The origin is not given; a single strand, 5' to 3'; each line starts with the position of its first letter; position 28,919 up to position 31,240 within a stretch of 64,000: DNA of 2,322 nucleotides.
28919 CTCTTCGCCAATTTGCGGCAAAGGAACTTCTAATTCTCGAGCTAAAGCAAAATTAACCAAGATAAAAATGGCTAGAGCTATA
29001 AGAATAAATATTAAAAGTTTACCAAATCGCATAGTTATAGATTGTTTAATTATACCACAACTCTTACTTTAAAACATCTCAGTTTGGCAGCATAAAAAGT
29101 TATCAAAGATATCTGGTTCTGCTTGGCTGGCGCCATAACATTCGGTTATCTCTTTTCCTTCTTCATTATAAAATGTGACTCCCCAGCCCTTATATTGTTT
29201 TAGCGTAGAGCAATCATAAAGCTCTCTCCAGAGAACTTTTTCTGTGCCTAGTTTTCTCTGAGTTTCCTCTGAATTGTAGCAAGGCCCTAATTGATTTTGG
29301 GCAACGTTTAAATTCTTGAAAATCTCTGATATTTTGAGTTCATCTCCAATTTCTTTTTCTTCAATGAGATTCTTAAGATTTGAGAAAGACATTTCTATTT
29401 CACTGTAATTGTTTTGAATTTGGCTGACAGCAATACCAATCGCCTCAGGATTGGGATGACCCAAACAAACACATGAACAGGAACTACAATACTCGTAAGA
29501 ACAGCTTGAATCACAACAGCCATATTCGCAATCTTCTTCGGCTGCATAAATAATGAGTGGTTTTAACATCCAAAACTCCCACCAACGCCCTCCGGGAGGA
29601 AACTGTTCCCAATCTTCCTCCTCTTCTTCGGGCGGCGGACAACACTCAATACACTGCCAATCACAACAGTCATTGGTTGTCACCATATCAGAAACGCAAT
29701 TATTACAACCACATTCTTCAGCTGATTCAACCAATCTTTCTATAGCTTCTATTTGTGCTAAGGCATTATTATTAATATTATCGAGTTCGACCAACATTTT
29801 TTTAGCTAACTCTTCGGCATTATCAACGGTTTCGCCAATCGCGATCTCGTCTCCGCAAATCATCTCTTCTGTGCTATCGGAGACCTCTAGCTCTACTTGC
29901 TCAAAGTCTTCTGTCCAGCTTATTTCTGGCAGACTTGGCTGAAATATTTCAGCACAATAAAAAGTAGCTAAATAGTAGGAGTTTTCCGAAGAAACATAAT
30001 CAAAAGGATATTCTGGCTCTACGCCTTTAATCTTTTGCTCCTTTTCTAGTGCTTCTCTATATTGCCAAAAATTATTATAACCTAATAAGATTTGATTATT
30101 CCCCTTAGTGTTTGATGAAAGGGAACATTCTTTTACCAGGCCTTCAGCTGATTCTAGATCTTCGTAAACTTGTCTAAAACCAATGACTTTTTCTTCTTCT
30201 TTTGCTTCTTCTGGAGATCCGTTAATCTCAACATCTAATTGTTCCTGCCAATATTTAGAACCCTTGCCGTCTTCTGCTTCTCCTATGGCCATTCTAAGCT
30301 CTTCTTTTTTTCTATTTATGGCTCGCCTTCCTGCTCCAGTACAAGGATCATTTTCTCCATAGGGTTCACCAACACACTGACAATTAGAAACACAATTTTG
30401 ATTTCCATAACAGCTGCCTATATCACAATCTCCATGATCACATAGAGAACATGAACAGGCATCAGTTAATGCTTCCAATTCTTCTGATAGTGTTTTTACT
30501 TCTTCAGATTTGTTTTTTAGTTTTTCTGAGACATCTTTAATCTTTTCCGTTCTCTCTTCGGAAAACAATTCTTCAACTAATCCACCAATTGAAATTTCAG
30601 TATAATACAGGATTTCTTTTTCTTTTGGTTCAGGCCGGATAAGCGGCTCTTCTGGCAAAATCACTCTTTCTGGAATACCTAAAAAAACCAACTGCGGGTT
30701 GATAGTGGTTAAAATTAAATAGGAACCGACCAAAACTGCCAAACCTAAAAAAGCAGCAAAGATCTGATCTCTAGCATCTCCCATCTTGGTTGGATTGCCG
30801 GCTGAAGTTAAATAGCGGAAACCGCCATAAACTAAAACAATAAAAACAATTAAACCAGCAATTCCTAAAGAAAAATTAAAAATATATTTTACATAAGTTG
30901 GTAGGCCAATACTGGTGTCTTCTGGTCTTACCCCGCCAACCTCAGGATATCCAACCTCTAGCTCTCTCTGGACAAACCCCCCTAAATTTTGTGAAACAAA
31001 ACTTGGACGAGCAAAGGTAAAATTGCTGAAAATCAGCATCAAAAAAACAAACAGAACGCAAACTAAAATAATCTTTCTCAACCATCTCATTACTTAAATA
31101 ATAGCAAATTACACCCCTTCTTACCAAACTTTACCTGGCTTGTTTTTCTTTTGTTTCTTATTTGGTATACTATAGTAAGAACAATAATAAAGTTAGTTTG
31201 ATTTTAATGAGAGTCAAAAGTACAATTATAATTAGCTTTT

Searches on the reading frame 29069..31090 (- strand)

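Call 72: search_protein_families(library=pfam, proteins=[window:29069-31090:-], max_evalue=0.001)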
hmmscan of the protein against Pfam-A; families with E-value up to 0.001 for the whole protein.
window:29069-31090:- (673 aa): 1 family
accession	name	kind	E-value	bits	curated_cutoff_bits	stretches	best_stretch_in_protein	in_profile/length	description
PF18895.5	T4SS_pilin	-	2.7e-05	24.6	26.6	1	70-126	12-67/71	Type IV secretion system pilin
